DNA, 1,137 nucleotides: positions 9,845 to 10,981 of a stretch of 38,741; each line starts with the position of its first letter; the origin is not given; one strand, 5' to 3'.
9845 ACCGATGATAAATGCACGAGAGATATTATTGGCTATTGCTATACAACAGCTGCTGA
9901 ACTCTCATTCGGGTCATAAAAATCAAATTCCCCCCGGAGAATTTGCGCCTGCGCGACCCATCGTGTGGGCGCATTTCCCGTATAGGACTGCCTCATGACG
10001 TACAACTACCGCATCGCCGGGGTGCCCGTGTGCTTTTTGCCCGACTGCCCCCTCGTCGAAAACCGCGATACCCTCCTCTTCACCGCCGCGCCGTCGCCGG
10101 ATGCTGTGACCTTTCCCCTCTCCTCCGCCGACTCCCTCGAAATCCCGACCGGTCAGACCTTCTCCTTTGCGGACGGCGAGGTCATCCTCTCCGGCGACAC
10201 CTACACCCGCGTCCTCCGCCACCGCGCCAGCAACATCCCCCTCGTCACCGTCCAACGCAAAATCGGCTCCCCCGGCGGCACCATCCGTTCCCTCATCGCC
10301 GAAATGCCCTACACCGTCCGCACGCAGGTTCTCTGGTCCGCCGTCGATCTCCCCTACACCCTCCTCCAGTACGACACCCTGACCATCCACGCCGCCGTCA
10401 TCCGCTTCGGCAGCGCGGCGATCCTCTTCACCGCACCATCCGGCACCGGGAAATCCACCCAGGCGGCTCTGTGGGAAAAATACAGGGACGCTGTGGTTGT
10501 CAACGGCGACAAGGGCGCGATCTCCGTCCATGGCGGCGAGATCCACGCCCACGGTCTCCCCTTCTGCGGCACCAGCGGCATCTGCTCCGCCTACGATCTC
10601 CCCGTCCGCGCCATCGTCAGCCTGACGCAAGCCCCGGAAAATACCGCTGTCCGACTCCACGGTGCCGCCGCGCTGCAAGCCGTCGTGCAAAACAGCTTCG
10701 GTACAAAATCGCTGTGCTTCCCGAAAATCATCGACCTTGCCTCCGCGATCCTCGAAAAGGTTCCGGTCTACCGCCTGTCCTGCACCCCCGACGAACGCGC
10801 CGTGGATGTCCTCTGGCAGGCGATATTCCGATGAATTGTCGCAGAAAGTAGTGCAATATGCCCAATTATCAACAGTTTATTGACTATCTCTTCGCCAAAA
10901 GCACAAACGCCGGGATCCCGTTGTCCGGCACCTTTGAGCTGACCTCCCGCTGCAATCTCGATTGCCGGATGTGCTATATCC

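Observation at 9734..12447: Compact radical-SAM RiPP cassette: 61-aa precursor, HprK-like P-loop protein, rSAM/SPASM maturase and stand-alone PqqD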

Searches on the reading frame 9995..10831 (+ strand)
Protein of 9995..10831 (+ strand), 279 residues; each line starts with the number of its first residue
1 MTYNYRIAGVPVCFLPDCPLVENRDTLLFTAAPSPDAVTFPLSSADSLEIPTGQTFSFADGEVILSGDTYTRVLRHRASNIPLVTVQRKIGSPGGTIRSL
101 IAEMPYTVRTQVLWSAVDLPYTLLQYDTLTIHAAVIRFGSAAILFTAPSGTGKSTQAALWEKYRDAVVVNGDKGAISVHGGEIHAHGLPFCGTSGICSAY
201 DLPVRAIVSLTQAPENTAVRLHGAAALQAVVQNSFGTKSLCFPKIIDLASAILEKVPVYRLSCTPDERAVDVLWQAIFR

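Call 3: search_protein_families(library=ncbifam, proteins=[window:9995-10831:+], max_evalue=0.1)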
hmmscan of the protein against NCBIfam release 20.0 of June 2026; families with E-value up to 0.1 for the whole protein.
window:9995-10831:+ (279 aa): 2 families
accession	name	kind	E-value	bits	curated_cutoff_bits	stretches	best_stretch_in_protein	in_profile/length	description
TIGR04249.1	SCM_chp_ScmC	equivalog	3.9e-06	26.4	125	1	92-233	88-234/292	SynChlorMet cassette protein ScmC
TIGR04352.1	HprK_rel_A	equivalog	0.00045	19.4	200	1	126-158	94-126/280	HprK-related kinase A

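Call 4: search_protein_families(library=pfam, proteins=[window:9995-10831:+], max_evalue=0.1)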
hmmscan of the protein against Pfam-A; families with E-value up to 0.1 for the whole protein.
window:9995-10831:+ (279 aa): 0 families

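Call 12: find_homologous_proteins(query=window:9995-10831:+, max_evalue=0.001)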
Query window:9995-10831:+ (279 aa): 1410 proteins with E <= 0.001 among 3193 candidates; the best 120 are listed.
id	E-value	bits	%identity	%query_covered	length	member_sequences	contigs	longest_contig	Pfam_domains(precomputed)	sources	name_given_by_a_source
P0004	3.1e-182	622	100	100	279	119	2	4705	PF27840.1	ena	-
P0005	2.3e-155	534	86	100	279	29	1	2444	PF27840.1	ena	-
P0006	2.6e-152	524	99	86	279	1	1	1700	PF27840.1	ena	-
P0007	1.1e-151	522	85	100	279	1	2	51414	PF27840.1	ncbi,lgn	-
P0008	7.4e-146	503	99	82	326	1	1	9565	PF27840.1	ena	-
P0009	6.9e-145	500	82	100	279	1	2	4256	PF27840.1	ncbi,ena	-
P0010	6.9e-143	493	80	99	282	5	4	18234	PF27840.1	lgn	-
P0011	7.3e-142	490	80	100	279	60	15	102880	PF27840.1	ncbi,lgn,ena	-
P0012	6.6e-139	480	78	100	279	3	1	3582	PF27840.1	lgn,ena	-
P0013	1.2e-138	479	77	99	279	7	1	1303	PF27840.1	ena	-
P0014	2.0e-137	475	77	100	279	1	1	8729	PF27840.1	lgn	-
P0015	6.9e-129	447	74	100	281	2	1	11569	PF27840.1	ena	-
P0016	2.5e-88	314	58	100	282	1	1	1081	PF27840.1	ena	-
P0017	2.4e-59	219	42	99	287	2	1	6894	PF27840.1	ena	-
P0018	1.2e-58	217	42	98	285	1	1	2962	PF27840.1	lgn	-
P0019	2.1e-58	216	42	99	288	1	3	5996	PF27840.1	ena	-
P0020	1.9e-56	209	45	99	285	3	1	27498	PF27840.1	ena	-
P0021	5.6e-56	208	41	99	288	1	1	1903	PF27840.1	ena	-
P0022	8.9e-56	207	44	98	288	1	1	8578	PF27840.1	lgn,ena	-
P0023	1.6e-55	206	41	99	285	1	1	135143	PF27840.1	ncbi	-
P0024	9.9e-55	204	45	99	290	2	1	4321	PF27840.1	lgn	-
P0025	1.3e-54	204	40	98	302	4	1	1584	PF27840.1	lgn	-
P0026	1.4e-54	203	40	99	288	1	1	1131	PF27840.1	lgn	-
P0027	1.8e-54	203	43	98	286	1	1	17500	PF27840.1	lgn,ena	-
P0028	1.9e-53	200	43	99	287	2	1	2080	PF27840.1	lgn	-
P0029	4.4e-53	198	40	99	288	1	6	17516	PF27840.1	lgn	-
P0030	2.3e-52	196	40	99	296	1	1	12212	PF27840.1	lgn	-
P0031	2.4e-52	196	42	99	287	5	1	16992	PF27840.1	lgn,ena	-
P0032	2.8e-52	196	42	98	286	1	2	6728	PF27840.1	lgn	-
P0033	8.8e-52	194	40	98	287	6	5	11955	PF27840.1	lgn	-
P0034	1.5e-51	193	42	98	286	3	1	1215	PF27840.1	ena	-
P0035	1.6e-51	193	41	99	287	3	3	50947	PF27840.1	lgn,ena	-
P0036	2.3e-51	193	42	99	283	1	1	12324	PF27840.1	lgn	-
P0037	5.1e-51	192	42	99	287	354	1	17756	PF27840.1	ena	-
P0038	7.4e-51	191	38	100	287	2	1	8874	PF27840.1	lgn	-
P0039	1.7e-50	190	41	99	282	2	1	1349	PF27840.1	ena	-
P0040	3.7e-50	189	42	99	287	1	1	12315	PF27840.1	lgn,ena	-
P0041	1.8e-49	187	41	99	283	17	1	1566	PF27840.1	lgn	-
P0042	5.8e-49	185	49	65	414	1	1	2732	PF27840.1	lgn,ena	-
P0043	1.4e-48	184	40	99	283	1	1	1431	PF27840.1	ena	-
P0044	3.8e-48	182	38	99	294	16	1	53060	PF27840.1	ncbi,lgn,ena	-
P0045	5.8e-48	182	39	98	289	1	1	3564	PF27840.1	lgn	-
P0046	7.7e-48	181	40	99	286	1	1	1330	PF27840.1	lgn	-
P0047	9.1e-48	181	48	77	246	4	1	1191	PF27840.1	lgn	-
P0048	1.5e-47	180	40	100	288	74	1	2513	PF27840.1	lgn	-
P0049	1.5e-47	180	47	72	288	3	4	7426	PF27840.1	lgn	-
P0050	2.6e-47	180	40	100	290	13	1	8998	PF27840.1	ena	-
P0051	4.0e-47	179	39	100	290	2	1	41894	PF27840.1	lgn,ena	-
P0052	6.1e-47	178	43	82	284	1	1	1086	PF27840.1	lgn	-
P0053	6.3e-47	178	48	72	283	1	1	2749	PF27840.1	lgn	-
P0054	1.2e-46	177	38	100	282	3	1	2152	PF27840.1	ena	-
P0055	1.3e-46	177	38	98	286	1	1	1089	PF27840.1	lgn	-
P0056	2.3e-46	176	51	60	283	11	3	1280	PF27840.1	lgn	-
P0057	3.1e-46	176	41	99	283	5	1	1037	PF27840.1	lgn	-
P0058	3.3e-46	176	40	99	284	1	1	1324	PF27840.1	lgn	-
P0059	4.7e-46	175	38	100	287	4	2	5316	PF27840.1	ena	-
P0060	6.2e-46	175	39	100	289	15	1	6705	PF27840.1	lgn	-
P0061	1.2e-45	174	39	100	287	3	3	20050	PF27840.1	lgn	-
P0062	1.3e-45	174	39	100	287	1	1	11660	PF27840.1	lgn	-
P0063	2.0e-45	173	37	99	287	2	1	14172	PF27840.1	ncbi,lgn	-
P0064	2.7e-45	173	38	99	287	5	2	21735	PF27840.1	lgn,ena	-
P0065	3.4e-45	173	42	100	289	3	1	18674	PF27840.1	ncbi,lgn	-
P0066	4.8e-45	172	39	100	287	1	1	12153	PF27840.1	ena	-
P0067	5.2e-45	172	38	100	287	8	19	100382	PF27840.1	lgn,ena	-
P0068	6.6e-45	172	39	99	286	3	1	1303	PF27840.1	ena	-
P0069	1.5e-44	171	47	65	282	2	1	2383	PF27840.1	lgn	-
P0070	1.6e-44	170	50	59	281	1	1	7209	PF27840.1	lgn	-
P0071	2.4e-44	170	37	99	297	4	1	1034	PF27840.1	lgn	-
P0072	3.3e-44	169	39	99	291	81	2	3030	PF27840.1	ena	-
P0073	4.1e-44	169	49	60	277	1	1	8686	PF27840.1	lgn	-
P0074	4.8e-44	169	39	99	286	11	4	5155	PF27840.1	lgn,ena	-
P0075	5.3e-44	169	37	97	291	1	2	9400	PF27840.1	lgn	-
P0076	5.6e-44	169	39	100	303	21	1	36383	PF27840.1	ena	-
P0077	6.3e-44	168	39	99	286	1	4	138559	PF27840.1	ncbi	-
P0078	7.2e-44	168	38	98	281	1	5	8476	PF27840.1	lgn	-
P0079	8.2e-44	168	39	100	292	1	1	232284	PF27840.1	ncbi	-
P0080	9.2e-44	168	38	100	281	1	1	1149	PF27840.1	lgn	-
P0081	1.1e-43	168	36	99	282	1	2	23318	PF27840.1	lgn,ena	-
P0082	1.2e-43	168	46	63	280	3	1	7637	PF27840.1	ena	-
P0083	1.3e-43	167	48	62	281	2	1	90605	PF27840.1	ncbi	-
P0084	1.4e-43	167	39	99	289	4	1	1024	PF27840.1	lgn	-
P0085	1.5e-43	167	51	58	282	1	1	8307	PF27840.1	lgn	-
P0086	1.6e-43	167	40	99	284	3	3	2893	PF27840.1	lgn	-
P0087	1.8e-43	167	47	63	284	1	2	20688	PF27840.1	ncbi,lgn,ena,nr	ncbi:MAG: hypothetical protein J6A49_07815 [Clostridia bacterium]|nr:hypothetical protein [Clostridi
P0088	2.1e-43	167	38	100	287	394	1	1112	PF27840.1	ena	-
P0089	2.5e-43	166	37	100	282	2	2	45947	PF27840.1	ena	-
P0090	3.3e-43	166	40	87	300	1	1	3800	PF27840.1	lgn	-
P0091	3.6e-43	166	38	98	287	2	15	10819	PF27840.1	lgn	-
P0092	3.8e-43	166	39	99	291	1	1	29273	PF27840.1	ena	-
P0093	5.2e-43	165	47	62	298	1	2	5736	PF27840.1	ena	-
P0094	5.9e-43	165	38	99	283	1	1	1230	PF27840.1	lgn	-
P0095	6.6e-43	165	37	99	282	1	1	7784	PF27840.1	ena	-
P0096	7.5e-43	165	37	98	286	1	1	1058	PF27840.1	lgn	-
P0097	8.2e-43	165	49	61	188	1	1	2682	PF27840.1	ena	-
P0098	8.7e-43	165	39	99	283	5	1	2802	PF27840.1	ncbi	-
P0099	9.3e-43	165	38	99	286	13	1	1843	PF27840.1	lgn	-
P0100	1.0e-42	164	38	98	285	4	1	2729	PF27840.1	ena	-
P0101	1.1e-42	164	36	98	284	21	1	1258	PF27840.1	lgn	-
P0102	1.2e-42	164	40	100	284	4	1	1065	PF27840.1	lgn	-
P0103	1.6e-42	164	51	59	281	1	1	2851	PF27840.1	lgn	-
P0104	1.7e-42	164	38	97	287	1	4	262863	PF27840.1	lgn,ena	-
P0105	1.8e-42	164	36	100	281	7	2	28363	PF27840.1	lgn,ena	-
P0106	1.8e-42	164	40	90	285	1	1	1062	PF27840.1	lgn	-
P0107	2.3e-42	163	39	99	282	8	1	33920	PF27840.1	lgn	-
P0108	2.4e-42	163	39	90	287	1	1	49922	PF27840.1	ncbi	-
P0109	2.4e-42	163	48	59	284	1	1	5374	PF27840.1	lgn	-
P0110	3.0e-42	163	36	98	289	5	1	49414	PF27840.1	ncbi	-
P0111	3.1e-42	163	47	62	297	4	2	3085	PF27840.1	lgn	-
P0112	3.2e-42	163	36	98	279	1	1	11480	PF27840.1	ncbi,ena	-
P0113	3.3e-42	163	40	100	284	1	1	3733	PF27840.1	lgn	-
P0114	3.7e-42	163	36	100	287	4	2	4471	PF27840.1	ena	-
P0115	4.1e-42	162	39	90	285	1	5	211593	PF27840.1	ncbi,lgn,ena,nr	ncbi:MAG: hypothetical protein IKB88_01655 [Clostridia bacterium]|nr:hypothetical protein [Clostridi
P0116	4.4e-42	162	37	99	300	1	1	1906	PF27840.1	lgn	-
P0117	4.5e-42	162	39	98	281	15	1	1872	PF27840.1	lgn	-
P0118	4.8e-42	162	39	100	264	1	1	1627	PF27840.1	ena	-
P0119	5.4e-42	162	50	62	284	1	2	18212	PF27840.1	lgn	-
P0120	5.4e-42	162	36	99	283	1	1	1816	PF27840.1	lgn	-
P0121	5.8e-42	162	36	99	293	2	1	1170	PF27840.1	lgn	-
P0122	7.6e-42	162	36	99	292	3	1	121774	PF27840.1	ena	-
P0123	7.8e-42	162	50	62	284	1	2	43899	PF27840.1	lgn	-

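Call 17: find_related_loci(query=A2, collection=genome_contigs, flank=7000)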
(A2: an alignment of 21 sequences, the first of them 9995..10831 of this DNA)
Query A2 (279 aa) in genome_contigs; peptide patterns used: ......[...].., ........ (x = any residue, [..] = any of these).
599 stretches matched a pattern (row limit reached: there are more); 553 encode a relative of the query (tblastn E <= 1e-3); the best 80 are kept; 80 distinct loci.
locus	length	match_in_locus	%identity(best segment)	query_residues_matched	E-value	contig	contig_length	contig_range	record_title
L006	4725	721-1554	87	1-278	2e-166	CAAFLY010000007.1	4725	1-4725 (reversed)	MAG TPA_asm: Clostridia bacterium, isolate HGM12660, WGS project CAAFLY010000000 data, contig: SRS1596863_101_k141_4819,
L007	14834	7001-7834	85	1-278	2e-156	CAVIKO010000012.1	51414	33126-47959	bacterium isolate H07616-L1_cleanbin_000019 genome assembly, contig: Spades_H07616-L1_contig_335, whole genome shotgun s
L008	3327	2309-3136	41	3-277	5e-58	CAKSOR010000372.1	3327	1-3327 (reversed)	MAG: uncultured Eubacteriales bacterium isolate REFINED_METABAT215_TOP10_CONTIGS_1500_ASSEMBLY_K77_MERGED__Hadza_MoBio_h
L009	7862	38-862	39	1-270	2e-54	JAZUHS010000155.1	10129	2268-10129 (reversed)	MAG: Bulleidia sp. isolate T1900045269_TH20190039.MAGScoT_cleanbin_000015 SGB_5893_k141_1700644, whole genome shotgun se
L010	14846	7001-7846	39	1-279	1e-53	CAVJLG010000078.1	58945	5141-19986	Barnesiella intestinihominis isolate H07681-L1_cleanbin_000011 genome assembly, contig: Spades_H07681-L1_contig_248, who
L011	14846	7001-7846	39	1-279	6e-52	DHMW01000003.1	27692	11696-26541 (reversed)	MAG TPA_asm: Oscillospiraceae bacterium UBA4632 UBA4632_contig_6274, whole genome shotgun sequence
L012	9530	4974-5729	44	19-279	1e-51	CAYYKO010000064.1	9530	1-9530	MAG TPA_asm: uncultured Ruminococcus sp. isolate SRP313737_co1_42 genome assembly, contig: NODE_10752_length_9530_cov_4.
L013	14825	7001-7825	37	4-277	8e-51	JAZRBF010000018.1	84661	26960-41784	MAG: Acutalibacteraceae bacterium isolate T1900045130_TC20190124.MAGScoT_cleanbin_000015 SGB_4880_k141_2101037, whole ge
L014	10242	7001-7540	47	98-273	2e-49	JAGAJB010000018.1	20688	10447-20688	MAG: Clostridia bacterium isolate RGIG8488 Water_deer_Cecum-1__c497, whole genome shotgun sequence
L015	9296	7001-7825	39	1-273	3e-49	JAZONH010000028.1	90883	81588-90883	MAG: Acutalibacteraceae bacterium isolate T1900045641_YK20190335.MAGScoT_cleanbin_000003 SGB_8130_k141_1182219, whole ge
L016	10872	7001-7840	38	1-278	5e-49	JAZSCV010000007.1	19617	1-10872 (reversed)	MAG: Acutalibacteraceae bacterium isolate T1900044602_TS20190068.MAGScoT_cleanbin_000052 SGB_708_k141_2446922, whole gen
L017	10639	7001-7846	39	5-279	4e-49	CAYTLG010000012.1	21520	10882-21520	MAG TPA_asm: uncultured Ruminococcus sp. isolate SRP350583_co2_567 genome assembly, contig: NODE_3467_length_21520_cov_1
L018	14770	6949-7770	39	1-273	5e-49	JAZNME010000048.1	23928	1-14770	MAG: Acutalibacteraceae bacterium isolate T1900044664_TS20190130.MAGScoT_cleanbin_000016 SGB_1542_k141_656186, whole gen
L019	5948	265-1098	39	3-277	2e-48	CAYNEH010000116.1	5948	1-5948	MAG TPA_asm: uncultured Oscillospiraceae bacterium isolate binchicken_co354_315 genome assembly, contig: NODE_15608_leng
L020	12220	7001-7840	38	1-277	2e-48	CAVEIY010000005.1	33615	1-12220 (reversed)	Flexilinea sp. isolate G02651-L1_cleanbin_000059 genome assembly, contig: Spades_G02651-L1_contig_774, whole genome shot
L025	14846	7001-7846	38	1-279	4e-47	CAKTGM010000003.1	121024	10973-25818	MAG: uncultured Oscillospiraceae bacterium isolate REFINED_METABAT215_TOP10_CONTIGS_1500_ASSEMBLY_K77_MERGED__Hadza_MoBi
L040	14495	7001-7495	49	111-273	1e-45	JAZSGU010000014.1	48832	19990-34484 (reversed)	MAG: Acutalibacteraceae bacterium isolate T1900044577_TS20190043.MAGScoT_cleanbin_000019 SGB_514_k141_1749236, whole gen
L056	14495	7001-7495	46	111-273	1e-44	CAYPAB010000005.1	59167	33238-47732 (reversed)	MAG TPA_asm: uncultured Eubacteriales bacterium isolate SRP350583_co2_379 genome assembly, contig: NODE_588_length_59167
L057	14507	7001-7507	48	111-277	7e-45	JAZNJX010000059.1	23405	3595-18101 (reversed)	MAG: Candidatus Fimenecus sp. isolate T1900044678_TS20190144.MAGScoT_cleanbin_000064 SGB_1658_k141_2763845, whole genome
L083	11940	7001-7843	35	2-279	4e-43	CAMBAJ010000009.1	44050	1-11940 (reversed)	MAG: uncultured Clostridia bacterium isolate SRR17382098_bin.38_metaWRAP_v1.3_MAG genome assembly, contig: ERZ10544617.4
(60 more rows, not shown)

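Call 25: search_protein_families(library=pfam, proteins=[L025:1200-6623:+, L025:9071-10786:+, L025:11525-12271:+, L025:68-1177:+, L057:8693-14254:+, L057:2913-4271:+, L057:4391-6007:-, L025:13116-14597:+], max_evalue=0.01)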
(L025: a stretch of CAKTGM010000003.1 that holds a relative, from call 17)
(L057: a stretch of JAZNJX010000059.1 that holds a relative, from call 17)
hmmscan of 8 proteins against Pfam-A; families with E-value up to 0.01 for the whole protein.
L025:1200-6623:+ (1808 aa): 1 family
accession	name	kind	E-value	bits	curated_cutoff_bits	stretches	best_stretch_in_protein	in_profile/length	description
PF00728.28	Glyco_hydro_20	-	2.5e-22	80.1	22.3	1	55-406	1-322/348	Glycosyl hydrolase family 20, catalytic domain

L025:9071-10786:+ (572 aa): 9 families
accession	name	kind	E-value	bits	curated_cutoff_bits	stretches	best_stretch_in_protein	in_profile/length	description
PF00664.28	ABC_membrane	-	5e-34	118.7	28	1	45-311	4-273/274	ABC transporter transmembrane region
PF00005.33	ABC_tran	-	5.9e-26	92.1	25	1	372-521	1-137/137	ABC transporter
PF13191.12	AAA_16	-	4.9e-07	30.8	32.6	1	378-538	20-158/167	AAA ATPase domain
PF13401.12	AAA_22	-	0.00039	21.2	27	1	383-531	6-104/130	AAA domain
PF02463.25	SMC_N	-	0.0007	19.5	40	1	500-563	148-211/220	RecF/RecN/SMC N terminal domain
PF13245.12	AAA_19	-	0.0017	19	25.1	1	382-539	11-118/134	AAA domain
PF13304.12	AAA_21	-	0.0041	17.6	27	0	493-552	238-301/304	AAA domain, putative AbiEii toxin, Type IV TA system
PF25199.1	nSTAND_NTPase5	-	0.0083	16.4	34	0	378-400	37-59/145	Novel STAND NTPase 5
PF13604.12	AAA_30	-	0.0084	16.3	27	0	381-537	17-114/191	AAA domain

L025:11525-12271:+ (249 aa): 1 family
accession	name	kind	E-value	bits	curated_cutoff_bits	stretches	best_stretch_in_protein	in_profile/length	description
PF19567.5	CpsB_CapC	-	1.1e-54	185.8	27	1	1-235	1-233/234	Capsular polysaccharide synthesis, CpsB/CapC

L025:68-1177:+ (370 aa): 2 families
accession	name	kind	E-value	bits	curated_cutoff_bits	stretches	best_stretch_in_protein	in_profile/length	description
PF00395.25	SLH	-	1.7e-38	130.7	20.8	3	170-213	1-44/44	S-layer homology domain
PF24212.1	DUF7433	-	1.9e-05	24.7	24.2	0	122-151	10-39/51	Family of unknown function (DUF7433)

L057:8693-14254:+ (1854 aa): 2 families
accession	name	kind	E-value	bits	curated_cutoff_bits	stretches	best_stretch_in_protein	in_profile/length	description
PF13519.12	VWA_2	-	4.7e-06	27.6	27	0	744-770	1-27/107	von Willebrand factor type A domain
PF00092.34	VWA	-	0.0051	17.5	23.8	0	870-1063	15-146/174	von Willebrand factor type A domain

L057:2913-4271:+ (453 aa): 4 families
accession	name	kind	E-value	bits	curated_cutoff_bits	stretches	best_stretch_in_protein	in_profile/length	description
PF13088.12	BNR_2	-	2.7e-11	43.8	31.4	1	140-322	62-225/277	BNR repeat-like domain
PF02012.26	BNR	-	4.2e-06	26.4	27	0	287-296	2-11/12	BNR/Asp-box repeat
PF24316.1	Tli3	-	0.00014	22.7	27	0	276-300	77-105/129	T6SS Tli3 immunity protein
PF15902.12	Sortilin-Vps10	-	0.0009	18.6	33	0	101-178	49-115/446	Sortilin, neurotensin receptor 3,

L057:4391-6007:- (538 aa): 1 family
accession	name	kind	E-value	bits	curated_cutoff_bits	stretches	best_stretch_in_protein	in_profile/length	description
PF13320.12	GH123_cat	-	1.8e-105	353.3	23.1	1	160-490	1-324/324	Glycoside hydrolase 123, catalytic domain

L025:13116-14597:+ (494 aa): 8 families
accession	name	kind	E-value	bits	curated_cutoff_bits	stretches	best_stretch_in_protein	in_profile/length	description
PF10609.15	ParA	-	4.3e-11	43.1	27.1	1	285-450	10-173/246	NUBPL iron-transfer P-loop NTPase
PF13614.12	AAA_31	-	1.4e-08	35.3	27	1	291-319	14-42/177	AAA domain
PF01656.29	CbiA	-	1.7e-08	34.9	25.4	1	288-455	8-86/125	CobQ/CobB/MinD/ParA nucleotide binding domain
PF02706.20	Wzz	-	4.5e-07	30.5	25.5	1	29-103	12-87/91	Chain length determinant protein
PF16575.11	CLP1_P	-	1e-05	25.9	26.6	1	289-446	4-164/188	mRNA cleavage and polyadenylation factor CLP1 P-loop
PF09140.17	MipZ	-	7.6e-05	22.6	20.7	1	290-416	12-125/262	ATPase MipZ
PF13481.12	AAA_25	-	0.0026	17.8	27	1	261-397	17-151/195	AAA domain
PF02374.21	ArsA_ATPase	-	0.0056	16.4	24.3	0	371-399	108-134/305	Anion-transporting ATPase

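Call 26: search_solved_structures(query=A2, max_evalue=10, show_alignments=2)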
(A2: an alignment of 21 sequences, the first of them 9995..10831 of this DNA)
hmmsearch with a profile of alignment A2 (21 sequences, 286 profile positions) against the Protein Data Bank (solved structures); distinct sequences matched with E-value up to 10: 10.
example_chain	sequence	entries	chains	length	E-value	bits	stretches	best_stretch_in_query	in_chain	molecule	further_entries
4zv6_A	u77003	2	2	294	0.067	16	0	262-284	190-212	AlphaRep-7 | alpha-Rep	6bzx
1ko7_A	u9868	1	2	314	0.31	13.8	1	82-159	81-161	Hpr kinase/phosphatase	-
6veh_A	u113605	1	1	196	0.89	12.3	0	249-284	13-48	HEAT repeat domain-containing protein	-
1jb1_A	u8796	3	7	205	1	12.1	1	120-186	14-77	HPRK PROTEIN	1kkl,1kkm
2qmh_A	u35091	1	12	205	1.1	12.1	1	120-186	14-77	HPr kinase/phosphorylase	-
1ii2_A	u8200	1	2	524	1.6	11.5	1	124-158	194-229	PHOSPHOENOLPYRUVATE CARBOXYKINASE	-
3cm0_A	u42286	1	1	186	1.8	11.3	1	142-160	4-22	Adenylate kinase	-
1j3b_A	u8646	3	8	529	2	11.2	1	121-157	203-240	ATP-dependent phosphoenolpyruvate carboxykinase | Phosphoenolpyruvate carboxykinase [ATP]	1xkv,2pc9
6fsq_A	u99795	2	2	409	5.7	9.7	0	259-284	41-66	alphaRep A3_bGFPD | A3_bGFPD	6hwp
6ft5_A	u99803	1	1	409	6.4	9.5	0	259-284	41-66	alphaRep A3_A3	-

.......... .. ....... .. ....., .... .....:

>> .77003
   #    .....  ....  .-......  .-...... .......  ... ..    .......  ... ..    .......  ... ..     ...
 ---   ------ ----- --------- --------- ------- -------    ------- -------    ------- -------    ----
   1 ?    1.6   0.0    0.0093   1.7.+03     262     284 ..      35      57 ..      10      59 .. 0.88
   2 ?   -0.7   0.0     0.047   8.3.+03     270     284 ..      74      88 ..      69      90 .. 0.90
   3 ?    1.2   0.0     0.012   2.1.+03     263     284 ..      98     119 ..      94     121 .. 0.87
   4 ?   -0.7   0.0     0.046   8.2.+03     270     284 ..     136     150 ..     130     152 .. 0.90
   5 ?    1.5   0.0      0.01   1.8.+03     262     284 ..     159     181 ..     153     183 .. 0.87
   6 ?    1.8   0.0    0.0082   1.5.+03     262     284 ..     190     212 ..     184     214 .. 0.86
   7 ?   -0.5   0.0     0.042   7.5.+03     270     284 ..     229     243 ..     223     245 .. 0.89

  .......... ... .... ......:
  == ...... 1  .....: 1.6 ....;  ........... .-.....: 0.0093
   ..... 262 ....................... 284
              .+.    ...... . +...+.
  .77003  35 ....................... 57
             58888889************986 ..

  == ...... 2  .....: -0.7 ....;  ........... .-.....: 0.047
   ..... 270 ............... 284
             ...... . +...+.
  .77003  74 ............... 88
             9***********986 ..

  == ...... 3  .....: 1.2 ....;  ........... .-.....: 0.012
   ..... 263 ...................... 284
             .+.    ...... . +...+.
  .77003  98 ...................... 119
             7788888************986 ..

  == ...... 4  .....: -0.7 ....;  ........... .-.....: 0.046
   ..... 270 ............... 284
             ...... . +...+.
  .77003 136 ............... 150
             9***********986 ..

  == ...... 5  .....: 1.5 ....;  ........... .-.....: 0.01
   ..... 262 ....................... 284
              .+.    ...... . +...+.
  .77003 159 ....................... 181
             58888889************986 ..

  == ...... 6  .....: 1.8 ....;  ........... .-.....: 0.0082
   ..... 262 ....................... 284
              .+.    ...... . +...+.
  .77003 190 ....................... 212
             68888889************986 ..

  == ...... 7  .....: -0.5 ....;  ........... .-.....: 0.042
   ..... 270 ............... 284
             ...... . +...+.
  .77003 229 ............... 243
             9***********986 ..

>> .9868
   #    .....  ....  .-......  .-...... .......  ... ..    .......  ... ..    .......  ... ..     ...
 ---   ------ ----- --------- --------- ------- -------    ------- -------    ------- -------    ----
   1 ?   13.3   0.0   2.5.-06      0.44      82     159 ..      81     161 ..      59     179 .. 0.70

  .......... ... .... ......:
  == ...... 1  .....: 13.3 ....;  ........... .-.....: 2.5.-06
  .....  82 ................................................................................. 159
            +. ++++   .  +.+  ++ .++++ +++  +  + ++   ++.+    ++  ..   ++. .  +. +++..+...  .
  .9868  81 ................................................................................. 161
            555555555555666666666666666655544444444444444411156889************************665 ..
